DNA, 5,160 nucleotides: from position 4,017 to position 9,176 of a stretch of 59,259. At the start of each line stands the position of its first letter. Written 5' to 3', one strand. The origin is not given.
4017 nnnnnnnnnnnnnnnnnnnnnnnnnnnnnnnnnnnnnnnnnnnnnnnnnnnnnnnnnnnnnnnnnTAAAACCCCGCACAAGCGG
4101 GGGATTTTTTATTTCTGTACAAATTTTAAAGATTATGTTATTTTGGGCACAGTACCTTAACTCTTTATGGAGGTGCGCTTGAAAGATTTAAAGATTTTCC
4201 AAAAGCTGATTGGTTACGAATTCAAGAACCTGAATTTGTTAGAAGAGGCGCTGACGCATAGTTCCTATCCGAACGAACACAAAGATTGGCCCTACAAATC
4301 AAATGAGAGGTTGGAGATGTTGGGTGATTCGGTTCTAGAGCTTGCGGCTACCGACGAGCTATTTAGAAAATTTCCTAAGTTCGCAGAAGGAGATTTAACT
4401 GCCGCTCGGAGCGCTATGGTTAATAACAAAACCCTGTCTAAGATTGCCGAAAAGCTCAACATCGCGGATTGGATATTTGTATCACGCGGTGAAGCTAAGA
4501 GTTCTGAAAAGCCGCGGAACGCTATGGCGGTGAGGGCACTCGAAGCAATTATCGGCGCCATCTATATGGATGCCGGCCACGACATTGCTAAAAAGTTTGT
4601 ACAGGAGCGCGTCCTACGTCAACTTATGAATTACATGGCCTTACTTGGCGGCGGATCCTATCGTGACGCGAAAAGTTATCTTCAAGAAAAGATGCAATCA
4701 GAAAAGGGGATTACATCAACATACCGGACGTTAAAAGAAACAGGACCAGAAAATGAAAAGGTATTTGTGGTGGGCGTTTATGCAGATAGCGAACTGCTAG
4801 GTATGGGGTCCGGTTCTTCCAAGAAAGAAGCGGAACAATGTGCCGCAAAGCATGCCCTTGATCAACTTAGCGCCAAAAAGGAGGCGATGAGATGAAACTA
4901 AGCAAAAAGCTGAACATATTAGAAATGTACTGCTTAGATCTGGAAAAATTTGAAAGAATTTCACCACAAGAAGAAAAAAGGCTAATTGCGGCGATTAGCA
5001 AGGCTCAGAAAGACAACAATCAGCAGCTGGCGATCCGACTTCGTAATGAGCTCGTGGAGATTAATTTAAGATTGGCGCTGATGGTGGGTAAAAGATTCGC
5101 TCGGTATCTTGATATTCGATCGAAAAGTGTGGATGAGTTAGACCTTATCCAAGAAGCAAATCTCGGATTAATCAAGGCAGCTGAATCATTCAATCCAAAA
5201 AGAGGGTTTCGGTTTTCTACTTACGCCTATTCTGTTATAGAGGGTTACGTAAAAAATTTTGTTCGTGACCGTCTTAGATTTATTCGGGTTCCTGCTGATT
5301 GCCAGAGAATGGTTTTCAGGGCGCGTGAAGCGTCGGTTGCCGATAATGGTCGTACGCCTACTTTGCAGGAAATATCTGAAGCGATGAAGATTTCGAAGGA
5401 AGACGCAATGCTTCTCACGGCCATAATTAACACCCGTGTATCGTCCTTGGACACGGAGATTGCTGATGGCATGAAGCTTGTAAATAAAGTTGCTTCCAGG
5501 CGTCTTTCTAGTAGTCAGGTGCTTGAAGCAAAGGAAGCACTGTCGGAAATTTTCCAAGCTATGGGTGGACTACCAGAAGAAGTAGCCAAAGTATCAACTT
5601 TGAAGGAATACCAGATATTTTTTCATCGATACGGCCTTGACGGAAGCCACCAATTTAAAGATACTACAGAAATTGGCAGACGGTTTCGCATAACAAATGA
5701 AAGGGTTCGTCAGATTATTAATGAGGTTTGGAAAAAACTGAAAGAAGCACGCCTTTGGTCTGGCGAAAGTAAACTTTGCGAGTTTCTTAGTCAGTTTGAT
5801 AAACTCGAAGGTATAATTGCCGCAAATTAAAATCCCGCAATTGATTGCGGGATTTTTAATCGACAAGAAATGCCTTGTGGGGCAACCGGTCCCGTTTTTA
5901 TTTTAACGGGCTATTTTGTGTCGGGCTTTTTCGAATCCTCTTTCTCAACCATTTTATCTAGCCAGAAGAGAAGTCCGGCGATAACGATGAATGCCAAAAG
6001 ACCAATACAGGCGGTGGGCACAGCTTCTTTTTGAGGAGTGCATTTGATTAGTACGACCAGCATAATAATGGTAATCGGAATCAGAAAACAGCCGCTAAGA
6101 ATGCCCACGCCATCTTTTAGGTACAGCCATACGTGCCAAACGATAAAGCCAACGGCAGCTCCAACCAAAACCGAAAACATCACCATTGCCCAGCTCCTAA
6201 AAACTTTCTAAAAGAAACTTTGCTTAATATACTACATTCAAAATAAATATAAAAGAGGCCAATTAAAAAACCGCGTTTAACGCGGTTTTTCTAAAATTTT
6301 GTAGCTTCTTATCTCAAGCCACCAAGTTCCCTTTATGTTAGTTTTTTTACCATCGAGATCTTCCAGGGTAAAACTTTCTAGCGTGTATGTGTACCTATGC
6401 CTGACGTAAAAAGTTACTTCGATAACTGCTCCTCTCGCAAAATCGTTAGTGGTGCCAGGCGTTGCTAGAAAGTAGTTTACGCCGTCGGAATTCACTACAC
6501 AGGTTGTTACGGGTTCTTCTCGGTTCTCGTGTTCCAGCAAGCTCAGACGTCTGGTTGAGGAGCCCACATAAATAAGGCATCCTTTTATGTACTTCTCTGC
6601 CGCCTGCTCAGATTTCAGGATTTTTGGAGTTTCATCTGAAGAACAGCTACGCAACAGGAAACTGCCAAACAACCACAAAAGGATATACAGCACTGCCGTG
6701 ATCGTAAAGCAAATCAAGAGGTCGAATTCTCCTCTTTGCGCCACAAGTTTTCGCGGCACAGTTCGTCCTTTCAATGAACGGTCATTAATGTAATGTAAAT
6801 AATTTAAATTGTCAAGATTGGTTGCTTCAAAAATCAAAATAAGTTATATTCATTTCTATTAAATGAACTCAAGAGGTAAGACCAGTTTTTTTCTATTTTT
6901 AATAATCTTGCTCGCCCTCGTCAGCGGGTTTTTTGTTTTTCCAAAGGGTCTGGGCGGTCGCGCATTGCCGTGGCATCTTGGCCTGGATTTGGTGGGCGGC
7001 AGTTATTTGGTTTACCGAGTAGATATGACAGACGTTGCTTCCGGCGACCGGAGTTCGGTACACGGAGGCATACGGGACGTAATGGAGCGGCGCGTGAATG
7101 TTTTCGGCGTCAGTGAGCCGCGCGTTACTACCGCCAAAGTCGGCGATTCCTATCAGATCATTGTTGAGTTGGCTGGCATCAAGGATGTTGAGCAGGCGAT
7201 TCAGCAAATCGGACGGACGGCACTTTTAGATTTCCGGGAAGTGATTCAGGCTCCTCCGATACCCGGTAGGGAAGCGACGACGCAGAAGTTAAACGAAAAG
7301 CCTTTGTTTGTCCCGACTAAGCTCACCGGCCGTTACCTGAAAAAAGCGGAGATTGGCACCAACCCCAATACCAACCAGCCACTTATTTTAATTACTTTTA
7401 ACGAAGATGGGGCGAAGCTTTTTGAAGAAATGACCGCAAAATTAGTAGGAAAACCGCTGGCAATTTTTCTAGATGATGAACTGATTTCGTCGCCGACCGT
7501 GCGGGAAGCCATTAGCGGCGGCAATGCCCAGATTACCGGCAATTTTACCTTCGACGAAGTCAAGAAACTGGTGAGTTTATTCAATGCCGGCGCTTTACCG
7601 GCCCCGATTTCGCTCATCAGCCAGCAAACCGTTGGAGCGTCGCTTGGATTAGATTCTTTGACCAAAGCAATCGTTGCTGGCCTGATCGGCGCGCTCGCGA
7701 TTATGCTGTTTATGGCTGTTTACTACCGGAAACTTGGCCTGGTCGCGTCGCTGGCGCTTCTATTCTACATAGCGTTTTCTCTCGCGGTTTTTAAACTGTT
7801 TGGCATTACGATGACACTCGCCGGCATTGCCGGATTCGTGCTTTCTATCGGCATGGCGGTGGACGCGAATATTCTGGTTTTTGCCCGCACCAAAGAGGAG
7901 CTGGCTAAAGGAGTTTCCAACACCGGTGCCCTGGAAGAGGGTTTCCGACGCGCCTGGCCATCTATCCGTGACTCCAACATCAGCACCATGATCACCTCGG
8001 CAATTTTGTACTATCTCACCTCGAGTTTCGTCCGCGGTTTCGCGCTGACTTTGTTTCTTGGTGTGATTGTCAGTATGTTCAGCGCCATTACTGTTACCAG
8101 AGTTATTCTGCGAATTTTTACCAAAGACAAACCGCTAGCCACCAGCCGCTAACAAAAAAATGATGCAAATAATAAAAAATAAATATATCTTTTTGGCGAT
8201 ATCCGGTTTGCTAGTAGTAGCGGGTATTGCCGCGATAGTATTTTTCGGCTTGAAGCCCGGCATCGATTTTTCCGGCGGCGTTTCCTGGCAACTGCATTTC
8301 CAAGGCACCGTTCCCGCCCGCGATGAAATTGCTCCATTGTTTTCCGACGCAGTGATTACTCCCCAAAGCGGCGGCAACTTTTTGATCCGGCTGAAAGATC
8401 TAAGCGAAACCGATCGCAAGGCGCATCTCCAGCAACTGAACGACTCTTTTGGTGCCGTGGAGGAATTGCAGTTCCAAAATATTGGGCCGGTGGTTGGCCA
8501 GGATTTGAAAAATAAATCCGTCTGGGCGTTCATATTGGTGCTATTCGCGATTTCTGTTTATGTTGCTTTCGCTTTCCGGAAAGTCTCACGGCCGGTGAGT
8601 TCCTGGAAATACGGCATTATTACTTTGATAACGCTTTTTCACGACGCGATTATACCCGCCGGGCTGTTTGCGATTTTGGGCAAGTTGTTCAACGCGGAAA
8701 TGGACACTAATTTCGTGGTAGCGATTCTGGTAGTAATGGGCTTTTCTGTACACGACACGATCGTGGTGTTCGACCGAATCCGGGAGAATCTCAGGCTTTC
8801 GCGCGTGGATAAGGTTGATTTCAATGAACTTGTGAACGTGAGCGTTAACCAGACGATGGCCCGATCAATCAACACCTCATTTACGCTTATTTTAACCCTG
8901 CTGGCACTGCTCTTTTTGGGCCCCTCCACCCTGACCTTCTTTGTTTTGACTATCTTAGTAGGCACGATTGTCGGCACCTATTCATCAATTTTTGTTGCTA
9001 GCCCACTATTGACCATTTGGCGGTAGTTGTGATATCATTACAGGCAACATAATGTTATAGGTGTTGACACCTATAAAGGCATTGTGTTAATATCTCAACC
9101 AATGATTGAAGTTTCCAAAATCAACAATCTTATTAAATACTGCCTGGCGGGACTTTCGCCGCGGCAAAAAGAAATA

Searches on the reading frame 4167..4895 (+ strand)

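Call 9: search_protein_families(library=pfam, proteins=[window:4167-4895:+], max_evalue=0.01)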
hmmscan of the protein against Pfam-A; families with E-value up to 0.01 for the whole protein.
window:4167-4895:+ (242 aa): 6 families
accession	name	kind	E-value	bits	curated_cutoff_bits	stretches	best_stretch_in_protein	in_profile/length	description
PF14622.11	Ribonucleas_3_3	-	1.4e-35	122.7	35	1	23-152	3-127/128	Ribonuclease-III-like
PF00636.31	Ribonuclease_3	-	2.6e-23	83.1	27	1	47-137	1-102/102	Ribonuclease III domain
PF00035.32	dsrm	-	6e-16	59.2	23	1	168-234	1-66/66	Double-stranded RNA binding motif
PF22935.1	RM44_endonuclase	-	1.3e-07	32.2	27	1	11-132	9-139/139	Large ribosomal subunit protein mL44, endonuclease domain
PF24995.1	DSRM_2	-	0.00087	20.1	27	1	169-234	10-77/79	dsRNA binding domain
PF22892.2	DSRM_MRPL44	-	0.0028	18.2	27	1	172-234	10-74/125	MRPL44 dsRNA-binding domain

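Call 10: search_protein_families(library=phrogs, proteins=[window:4167-4895:+], max_evalue=0.01)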
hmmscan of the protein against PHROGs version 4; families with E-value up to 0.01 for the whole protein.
window:4167-4895:+ (242 aa): 1 family
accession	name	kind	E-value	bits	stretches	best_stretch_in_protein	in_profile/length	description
phrog_28637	-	unknown function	5.8e-50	170.8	1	11-236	9-232/233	-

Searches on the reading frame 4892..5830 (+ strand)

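Call 9: search_protein_families(library=pfam, proteins=[window:4892-5830:+], max_evalue=0.01)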
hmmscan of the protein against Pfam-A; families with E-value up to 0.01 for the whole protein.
window:4892-5830:+ (312 aa): 3 families
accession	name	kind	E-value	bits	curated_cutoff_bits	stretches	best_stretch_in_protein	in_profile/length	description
PF04542.20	Sigma70_r2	-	1.2e-14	54.3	24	1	67-127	10-68/71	Sigma-70 region 2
PF04545.22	Sigma70_r4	-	4.7e-08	32.9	24.1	1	259-285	24-50/50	Sigma-70, region 4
PF04539.22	Sigma70_r3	-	0.00016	22.2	25.3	1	143-192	8-56/78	Sigma-70 region 3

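Call 10: search_protein_families(library=phrogs, proteins=[window:4892-5830:+], max_evalue=0.01)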
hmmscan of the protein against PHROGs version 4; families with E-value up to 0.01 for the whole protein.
window:4892-5830:+ (312 aa): 3 families
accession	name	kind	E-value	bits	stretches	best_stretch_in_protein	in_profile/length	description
phrog_351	-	transcription regulation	1.6e-47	163.7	1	10-292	473-731/928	RNA polymerase sigma factor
phrog_21612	-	transcription regulation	2.2e-07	30.8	1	50-137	14-94/600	RNA polymerase sigma factor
phrog_36098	-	transcription regulation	0.00014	22.6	1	53-167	16-132/223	RNA polymerase sigma factor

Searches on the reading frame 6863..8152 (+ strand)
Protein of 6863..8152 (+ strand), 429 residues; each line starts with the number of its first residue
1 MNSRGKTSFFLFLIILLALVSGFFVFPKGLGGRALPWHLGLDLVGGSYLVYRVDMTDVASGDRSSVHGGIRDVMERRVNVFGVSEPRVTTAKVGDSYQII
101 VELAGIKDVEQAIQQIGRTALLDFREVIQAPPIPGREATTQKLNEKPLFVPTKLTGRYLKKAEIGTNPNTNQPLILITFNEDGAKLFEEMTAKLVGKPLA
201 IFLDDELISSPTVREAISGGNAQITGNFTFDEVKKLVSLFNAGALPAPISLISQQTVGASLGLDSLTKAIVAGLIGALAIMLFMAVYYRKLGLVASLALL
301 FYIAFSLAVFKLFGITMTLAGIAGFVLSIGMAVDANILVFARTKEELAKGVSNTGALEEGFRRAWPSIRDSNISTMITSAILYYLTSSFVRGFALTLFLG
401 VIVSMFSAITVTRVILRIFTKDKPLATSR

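Call 9: search_protein_families(library=pfam, proteins=[window:6863-8152:+], max_evalue=0.01)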
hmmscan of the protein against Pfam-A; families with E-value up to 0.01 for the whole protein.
window:6863-8152:+ (429 aa): 7 families
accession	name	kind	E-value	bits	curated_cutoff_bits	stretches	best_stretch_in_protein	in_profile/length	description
PF22599.2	SecDF_P1_head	-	7.2e-30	103.7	27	1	145-247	10-114/114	SecDF, P1 head subdomain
PF21760.3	SecD_1st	-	2e-15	56.4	27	1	72-127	6-58/60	Protein translocase subunit SecDF, P1 domain, N-terminal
PF02355.23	SecD_SecF_C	-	5.9e-15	55.6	20.5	1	249-419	13-186/189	Protein export membrane protein SecD/SecF, C-terminal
PF03176.21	MMPL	-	2.9e-07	30.2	20.5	1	280-420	156-303/333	MMPL family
PF00873.25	ACR_tran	-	0.00088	17.5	28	1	273-419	337-489/1021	AcrB/AcrD/AcrF family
PF07549.19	Sec_GG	-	0.0014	18.5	20.3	1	39-56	10-27/28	SecD/SecF GG Motif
PF12349.14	Sterol-sensing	-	0.0026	18.1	22.3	1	291-418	8-135/153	Sterol-sensing domain of SREBP cleavage-activation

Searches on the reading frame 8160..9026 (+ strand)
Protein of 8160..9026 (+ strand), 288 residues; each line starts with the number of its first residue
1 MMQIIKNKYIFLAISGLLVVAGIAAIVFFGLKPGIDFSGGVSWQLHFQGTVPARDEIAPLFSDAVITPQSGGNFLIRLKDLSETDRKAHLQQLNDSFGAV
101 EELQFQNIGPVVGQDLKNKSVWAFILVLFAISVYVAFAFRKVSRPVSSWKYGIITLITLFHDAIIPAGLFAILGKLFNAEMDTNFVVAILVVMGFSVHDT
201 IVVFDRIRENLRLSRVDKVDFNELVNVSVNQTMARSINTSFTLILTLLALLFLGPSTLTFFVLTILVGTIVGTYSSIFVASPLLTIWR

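Call 50: search_protein_families(library=pfam, proteins=[window:8160-9026:+], max_evalue=0.0001)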
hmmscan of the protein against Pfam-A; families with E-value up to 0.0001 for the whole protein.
window:8160-9026:+ (288 aa): 2 families
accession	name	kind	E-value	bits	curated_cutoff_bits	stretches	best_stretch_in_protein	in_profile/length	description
PF02355.23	SecD_SecF_C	-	7.2e-51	172.7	20.5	1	94-287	7-186/189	Protein export membrane protein SecD/SecF, C-terminal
PF07549.19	Sec_GG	-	9.3e-05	22.3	20.3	0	25-51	2-28/28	SecD/SecF GG Motif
